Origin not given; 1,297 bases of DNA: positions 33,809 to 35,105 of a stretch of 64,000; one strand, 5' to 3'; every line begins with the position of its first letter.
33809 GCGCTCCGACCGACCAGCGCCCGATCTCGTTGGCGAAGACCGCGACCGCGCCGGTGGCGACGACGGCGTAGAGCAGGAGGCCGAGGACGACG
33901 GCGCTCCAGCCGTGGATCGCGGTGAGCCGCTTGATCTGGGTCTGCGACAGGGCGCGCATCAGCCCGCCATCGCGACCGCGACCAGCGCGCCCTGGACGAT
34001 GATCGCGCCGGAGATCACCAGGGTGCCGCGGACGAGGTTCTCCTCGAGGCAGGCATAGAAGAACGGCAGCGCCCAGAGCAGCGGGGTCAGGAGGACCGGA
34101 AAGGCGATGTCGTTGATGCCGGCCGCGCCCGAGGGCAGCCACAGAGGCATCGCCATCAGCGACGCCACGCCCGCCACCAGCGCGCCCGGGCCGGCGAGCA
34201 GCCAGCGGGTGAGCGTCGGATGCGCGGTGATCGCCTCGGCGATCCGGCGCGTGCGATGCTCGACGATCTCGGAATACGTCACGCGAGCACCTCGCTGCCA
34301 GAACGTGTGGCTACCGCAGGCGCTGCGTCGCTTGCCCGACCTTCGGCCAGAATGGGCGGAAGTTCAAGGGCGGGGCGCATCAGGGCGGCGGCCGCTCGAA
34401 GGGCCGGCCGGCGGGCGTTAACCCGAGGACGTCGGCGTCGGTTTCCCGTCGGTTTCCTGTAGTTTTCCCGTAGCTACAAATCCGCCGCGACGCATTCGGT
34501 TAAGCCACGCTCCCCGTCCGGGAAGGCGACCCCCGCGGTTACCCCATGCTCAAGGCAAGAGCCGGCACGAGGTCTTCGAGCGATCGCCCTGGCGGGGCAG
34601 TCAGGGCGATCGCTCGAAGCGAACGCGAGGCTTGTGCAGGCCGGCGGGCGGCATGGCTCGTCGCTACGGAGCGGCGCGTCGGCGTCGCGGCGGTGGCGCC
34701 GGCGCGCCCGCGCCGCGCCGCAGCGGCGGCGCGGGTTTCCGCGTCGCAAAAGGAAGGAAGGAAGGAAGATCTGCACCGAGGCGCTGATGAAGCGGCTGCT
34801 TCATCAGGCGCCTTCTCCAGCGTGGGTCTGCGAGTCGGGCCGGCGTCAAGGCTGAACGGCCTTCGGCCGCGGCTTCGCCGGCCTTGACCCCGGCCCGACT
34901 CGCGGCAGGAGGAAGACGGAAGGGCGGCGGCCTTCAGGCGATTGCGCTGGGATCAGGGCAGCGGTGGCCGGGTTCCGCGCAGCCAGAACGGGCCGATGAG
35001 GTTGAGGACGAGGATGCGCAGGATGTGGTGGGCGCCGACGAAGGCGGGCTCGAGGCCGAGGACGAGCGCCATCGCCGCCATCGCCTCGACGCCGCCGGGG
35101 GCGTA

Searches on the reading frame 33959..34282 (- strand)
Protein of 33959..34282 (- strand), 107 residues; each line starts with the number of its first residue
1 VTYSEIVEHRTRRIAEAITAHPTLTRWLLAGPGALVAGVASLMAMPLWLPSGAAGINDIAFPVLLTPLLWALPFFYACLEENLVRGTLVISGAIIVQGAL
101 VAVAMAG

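Call 11: find_encoding_contigs(protein=window:33959-34282:-, flank=10000, max_places=10)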
Protein window:33959-34282:- (107 aa): 1 contig read that carries it; 1 place shown.
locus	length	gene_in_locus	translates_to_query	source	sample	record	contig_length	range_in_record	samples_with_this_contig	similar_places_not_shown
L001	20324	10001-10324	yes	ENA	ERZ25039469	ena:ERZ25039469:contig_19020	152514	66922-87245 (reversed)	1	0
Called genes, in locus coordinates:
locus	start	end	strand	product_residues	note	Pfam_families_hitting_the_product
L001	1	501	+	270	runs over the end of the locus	PF00459:Inositol_P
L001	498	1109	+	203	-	PF00782:DSPc (weak)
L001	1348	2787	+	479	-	-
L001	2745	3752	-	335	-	PF00356:LacI, PF00532:Peripla_BP_1, PF13377:Peripla_BP_3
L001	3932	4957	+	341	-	PF01547:SBP_bac_1, PF13531:SBP_bac_11, PF13416:SBP_bac_8, PF13343:SBP_bac_6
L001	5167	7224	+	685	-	PF00528:BPD_transp_1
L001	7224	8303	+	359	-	PF00005:ABC_tran, PF13304:AAA_21 (weak), PF08402:TOBE_2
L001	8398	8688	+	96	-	PF03992:ABM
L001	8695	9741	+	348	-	PF05145:AbrB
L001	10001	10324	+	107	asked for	-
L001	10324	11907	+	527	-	PF03929:PepSY_TM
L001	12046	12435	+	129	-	-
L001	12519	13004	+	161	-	PF01272:GreA_GreB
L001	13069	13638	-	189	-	PF01872:RibD_C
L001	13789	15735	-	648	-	PF13292:DXP_synthase_N, PF00456:Transketolase_N (faint), PF02779:Transket_pyr, PF02780:Transketolase_C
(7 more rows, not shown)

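Call 35: find_homologous_proteins(query=window:33959-34282:-)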
Query window:33959-34282:- (107 aa): 101 proteins with E <= 0.001 among 123 candidates.
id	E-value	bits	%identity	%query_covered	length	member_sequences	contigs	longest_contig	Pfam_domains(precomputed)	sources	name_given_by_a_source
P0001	1.1e-60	220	99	100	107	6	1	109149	-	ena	-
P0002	2.5e-39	151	69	98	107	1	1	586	-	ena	-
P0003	6.1e-39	150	73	88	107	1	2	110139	-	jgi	-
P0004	1.1e-38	149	69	94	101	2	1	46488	-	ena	-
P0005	8.1e-38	146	70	94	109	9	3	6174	-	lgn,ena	-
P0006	4.3e-37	144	68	99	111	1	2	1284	-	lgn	-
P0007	4.5e-37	144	63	96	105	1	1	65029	-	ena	-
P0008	2.8e-36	142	65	97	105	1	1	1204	-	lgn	-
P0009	7.0e-36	140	65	99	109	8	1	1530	-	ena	-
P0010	1.2e-35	140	66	94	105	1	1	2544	-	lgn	-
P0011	1.6e-35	139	64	94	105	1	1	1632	-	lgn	-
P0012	3.8e-35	138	68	93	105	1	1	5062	-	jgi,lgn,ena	-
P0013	4.0e-35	138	67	94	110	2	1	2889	-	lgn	-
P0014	1.3e-34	136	71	89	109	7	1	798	-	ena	-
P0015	7.2e-34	134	60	93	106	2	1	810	-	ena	-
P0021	2.2e-32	129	95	62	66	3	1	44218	-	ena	-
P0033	2.6e-31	126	73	62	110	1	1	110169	-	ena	-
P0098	1.7e-16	78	83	39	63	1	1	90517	-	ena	-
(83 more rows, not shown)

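Call 36: find_encoding_contigs(protein=P0001, flank=10000, max_places=4)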
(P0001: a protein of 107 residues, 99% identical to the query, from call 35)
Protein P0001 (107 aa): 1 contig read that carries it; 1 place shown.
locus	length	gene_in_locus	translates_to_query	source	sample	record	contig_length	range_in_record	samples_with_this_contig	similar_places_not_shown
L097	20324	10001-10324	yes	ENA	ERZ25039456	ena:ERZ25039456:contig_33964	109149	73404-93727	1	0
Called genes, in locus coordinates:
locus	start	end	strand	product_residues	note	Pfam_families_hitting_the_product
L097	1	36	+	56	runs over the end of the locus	-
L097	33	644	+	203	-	PF00782:DSPc (weak)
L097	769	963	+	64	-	-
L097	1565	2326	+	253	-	-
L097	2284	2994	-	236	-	PF00532:Peripla_BP_1, PF13377:Peripla_BP_3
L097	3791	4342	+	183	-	PF01547:SBP_bac_1, PF13343:SBP_bac_6, PF13416:SBP_bac_8, PF13531:SBP_bac_11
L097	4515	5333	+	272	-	-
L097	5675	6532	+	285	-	-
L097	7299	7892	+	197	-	PF08402:TOBE_2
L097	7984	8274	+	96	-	PF03992:ABM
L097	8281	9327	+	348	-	PF05145:AbrB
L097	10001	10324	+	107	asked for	-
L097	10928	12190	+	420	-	PF03929:PepSY_TM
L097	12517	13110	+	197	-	PF01272:GreA_GreB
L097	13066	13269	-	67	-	PF01872:RibD_C (weak)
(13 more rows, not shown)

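Call 37: find_encoding_contigs(protein=P0021, flank=10000, max_places=4)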
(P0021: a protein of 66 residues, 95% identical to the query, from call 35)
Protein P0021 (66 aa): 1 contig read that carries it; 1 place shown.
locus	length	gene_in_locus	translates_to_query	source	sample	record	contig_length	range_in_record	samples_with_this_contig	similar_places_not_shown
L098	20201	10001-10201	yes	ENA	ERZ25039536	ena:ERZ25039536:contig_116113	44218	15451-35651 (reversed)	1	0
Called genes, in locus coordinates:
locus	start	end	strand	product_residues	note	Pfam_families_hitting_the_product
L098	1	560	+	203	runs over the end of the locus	PF00782:DSPc (weak)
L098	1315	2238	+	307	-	-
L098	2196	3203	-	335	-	PF00356:LacI, PF00532:Peripla_BP_1, PF13377:Peripla_BP_3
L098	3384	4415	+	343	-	PF01547:SBP_bac_1, PF13531:SBP_bac_11, PF13416:SBP_bac_8, PF13343:SBP_bac_6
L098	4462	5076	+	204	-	-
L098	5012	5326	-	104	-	-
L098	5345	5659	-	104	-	-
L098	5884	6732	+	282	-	PF00528:BPD_transp_1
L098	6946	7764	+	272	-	PF00005:ABC_tran, PF13304:AAA_21 (weak), PF08402:TOBE_2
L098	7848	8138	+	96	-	PF03992:ABM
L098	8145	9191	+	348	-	PF05145:AbrB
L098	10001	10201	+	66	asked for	-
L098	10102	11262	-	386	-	-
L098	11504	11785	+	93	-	-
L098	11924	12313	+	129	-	-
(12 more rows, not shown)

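Call 38: find_encoding_contigs(protein=P0003, flank=10000, max_places=4)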
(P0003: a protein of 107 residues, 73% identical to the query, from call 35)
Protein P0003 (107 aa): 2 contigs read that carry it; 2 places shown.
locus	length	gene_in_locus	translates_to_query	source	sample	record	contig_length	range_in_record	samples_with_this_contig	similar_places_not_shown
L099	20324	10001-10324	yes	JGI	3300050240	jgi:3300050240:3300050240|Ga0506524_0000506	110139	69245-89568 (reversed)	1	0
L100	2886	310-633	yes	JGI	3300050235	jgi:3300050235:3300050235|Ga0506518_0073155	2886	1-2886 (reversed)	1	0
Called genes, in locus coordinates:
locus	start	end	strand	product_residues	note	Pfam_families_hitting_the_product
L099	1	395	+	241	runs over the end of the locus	PF00005:ABC_tran, PF13304:AAA_21 (faint)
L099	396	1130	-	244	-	PF02596:DUF169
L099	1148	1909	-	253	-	PF00528:BPD_transp_1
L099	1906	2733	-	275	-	PF00005:ABC_tran, PF02463:SMC_N (faint), PF13304:AAA_21 (faint)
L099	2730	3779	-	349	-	PF13379:NMT1_2, PF09084:NMT1, PF12974:Phosphonate-bd (weak)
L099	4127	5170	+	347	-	PF00586:AIRS, PF02769:AIRS_C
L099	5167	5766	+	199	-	PF00551:Formyl_trans_N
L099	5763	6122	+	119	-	PF04994:TfoX_C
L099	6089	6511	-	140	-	PF00334:NDK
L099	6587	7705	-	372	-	PF05990:DUF900, PF12697:Abhydrolase_6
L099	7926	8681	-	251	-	PF23441:SDR, PF00106:adh_short, PF08659:KR, PF13561:adh_short_C2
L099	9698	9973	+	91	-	-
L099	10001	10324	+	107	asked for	-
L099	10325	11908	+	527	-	PF03929:PepSY_TM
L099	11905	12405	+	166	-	-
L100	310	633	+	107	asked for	-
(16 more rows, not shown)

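Call 45: find_encoding_contigs(protein=P0098, flank=10000, max_places=3)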
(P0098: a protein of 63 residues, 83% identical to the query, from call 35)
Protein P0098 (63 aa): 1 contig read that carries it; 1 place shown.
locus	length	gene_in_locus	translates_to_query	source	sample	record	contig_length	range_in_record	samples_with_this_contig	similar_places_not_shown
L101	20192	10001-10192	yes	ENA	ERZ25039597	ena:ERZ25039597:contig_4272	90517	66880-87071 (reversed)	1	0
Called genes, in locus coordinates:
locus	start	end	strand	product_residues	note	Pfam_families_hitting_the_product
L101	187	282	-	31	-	-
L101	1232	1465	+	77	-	-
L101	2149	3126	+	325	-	PF17657:DNA_pol3_finger, PF14579:HHH_6 (weak)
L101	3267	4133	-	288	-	-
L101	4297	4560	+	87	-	-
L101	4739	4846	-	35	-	-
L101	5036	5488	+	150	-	-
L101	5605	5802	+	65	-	-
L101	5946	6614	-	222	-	PF00474:SSF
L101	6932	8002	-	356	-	PF13937:DUF4212, PF00474:SSF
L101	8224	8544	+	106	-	-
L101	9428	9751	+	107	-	PF01255:Prenyltransf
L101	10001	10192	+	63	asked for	-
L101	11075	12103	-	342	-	-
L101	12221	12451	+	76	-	PF00296:Bac_luciferase (weak)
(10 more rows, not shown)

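Call 46: find_encoding_contigs(protein=P0033, flank=10000, max_places=3)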
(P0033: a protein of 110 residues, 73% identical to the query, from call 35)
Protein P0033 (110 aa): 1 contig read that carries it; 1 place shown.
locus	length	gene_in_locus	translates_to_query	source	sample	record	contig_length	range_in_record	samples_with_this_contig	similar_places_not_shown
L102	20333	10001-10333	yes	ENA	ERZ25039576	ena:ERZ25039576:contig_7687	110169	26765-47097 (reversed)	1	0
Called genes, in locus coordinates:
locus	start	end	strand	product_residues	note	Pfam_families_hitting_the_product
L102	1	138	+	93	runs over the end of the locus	PF11720:Inhibitor_I78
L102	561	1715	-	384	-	PF07690:MFS_1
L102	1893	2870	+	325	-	PF00817:IMS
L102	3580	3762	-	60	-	-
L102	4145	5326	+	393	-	-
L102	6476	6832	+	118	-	PF14579:HHH_6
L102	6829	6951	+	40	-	-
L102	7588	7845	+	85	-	-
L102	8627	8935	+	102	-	-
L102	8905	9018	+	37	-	-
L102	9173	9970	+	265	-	PF01255:Prenyltransf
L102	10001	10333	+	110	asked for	-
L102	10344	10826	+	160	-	PF03929:PepSY_TM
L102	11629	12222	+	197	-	-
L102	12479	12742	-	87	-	-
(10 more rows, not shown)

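Call 47: find_encoding_contigs(protein=P0004, flank=10000, max_places=3)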
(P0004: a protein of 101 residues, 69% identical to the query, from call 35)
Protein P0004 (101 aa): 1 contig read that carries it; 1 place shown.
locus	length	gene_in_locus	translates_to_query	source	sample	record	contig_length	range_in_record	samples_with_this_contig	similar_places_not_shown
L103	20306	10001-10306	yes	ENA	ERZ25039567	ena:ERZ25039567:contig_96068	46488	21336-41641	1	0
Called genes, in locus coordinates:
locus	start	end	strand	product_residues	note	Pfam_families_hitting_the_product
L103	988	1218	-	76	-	PF00817:IMS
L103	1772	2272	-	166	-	PF09361:Phasin_2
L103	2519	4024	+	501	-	PF13354:Beta-lactamase2, PF00768:Peptidase_S11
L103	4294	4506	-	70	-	PF05853:BKACE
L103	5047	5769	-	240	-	PF09140:MipZ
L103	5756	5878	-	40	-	PF09140:MipZ, PF01656:CbiA (weak)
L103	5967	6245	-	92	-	-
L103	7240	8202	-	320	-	PF03320:FBPase_glpX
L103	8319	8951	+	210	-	PF00440:TetR_N, PF13305:TetR_C_33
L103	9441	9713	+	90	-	PF03061:4HBT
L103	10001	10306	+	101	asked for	-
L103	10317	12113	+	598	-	PF03929:PepSY_TM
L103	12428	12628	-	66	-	-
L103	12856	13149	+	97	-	-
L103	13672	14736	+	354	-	PF01408:GFO_IDH_MocA, PF02894:GFO_IDH_MocA_C, PF22725:GFO_IDH_MocA_C3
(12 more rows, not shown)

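Call 63: search_protein_families(library=pfam, proteins=[window:33959-34282:-])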
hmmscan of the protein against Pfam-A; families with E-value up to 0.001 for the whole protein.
window:33959-34282:- (107 aa): 0 families

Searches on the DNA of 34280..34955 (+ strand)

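Call 22: search_rna_families(source=window, start=34280, end=34955, threshold=evalue, max_evalue=10)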
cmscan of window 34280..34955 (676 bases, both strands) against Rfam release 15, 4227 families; matches with E-value up to 10: 15.
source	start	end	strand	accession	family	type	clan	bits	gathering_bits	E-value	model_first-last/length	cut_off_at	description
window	34521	34616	-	RF01066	6C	Cis-reg;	-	24.2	47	0.66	1-75/75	no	6C RNA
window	34827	34906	-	RF00719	mir-326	Gene; miRNA;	-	22.1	66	0.11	1-95/95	no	mir-326 microRNA precursor family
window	34578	34617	+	RF02598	EBv-sisRNA-2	Gene;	-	20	41.8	2.7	17-63/76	no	Epstein-Barr virus stable intronic sequence RNA 2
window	34570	34667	+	RF02226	sX7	Gene; sRNA;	-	19.4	55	0.27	1-95/95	no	Xanthomonas sRNA sX7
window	34575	34642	+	RF01521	CC1840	Gene; sRNA;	-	19.3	50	3.9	1-95/95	no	caulobacter sRNA CC1840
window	34776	34816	+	RF03819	mir-Ro6-3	Gene; miRNA;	-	19.1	79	3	1-72/72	no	mir-Ro6-3 microRNA precursor family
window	34280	34326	+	RF00763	mir-339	Gene; miRNA;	-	16.2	60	8.2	46-92/92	5'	mir-339 microRNA precursor family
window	34790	34880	-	RF02276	Hammerhead_II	Gene; ribozyme;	CL00010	15.8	37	2.7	1-66/66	no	Hammerhead ribozyme (type II)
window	34786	34904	+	RF02346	ar35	Gene; sRNA;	-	15.2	45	2.2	1-144/144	no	Alphaproteobacterial sRNA ar35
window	34823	34900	-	RF00766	mir-335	Gene; miRNA;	-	14.5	64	4.5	1-92/92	no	mir-335 microRNA precursor family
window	34579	34631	-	RF02225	sX6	Gene; sRNA;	-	14.3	40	0.21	274-324/342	no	Proteobacterial sRNA sX6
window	34739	34825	-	RF00593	snoU83B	Gene; snRNA; snoRNA; CD-box;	-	14.2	35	6.8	1-94/94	no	Small nucleolar RNA U83B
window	34581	34622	-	RF01397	isrO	Gene; sRNA;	-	11.7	42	7.5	1-201/201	no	isrO Hfq binding RNA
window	34580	34613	+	RF02225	sX6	Gene; sRNA;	-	10.4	40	2.8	292-323/342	no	Proteobacterial sRNA sX6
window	34830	34903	-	RF01390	isrG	Gene; sRNA;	-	8.3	100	8.4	132-202/279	no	isrG Hfq binding RNA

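Call 28: search_dna_similar(query=window:34381-34620:+, collection=plasmids, mode=distant, max_evalue=0.01)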
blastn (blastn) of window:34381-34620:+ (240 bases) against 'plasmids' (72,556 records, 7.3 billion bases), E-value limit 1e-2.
No match.
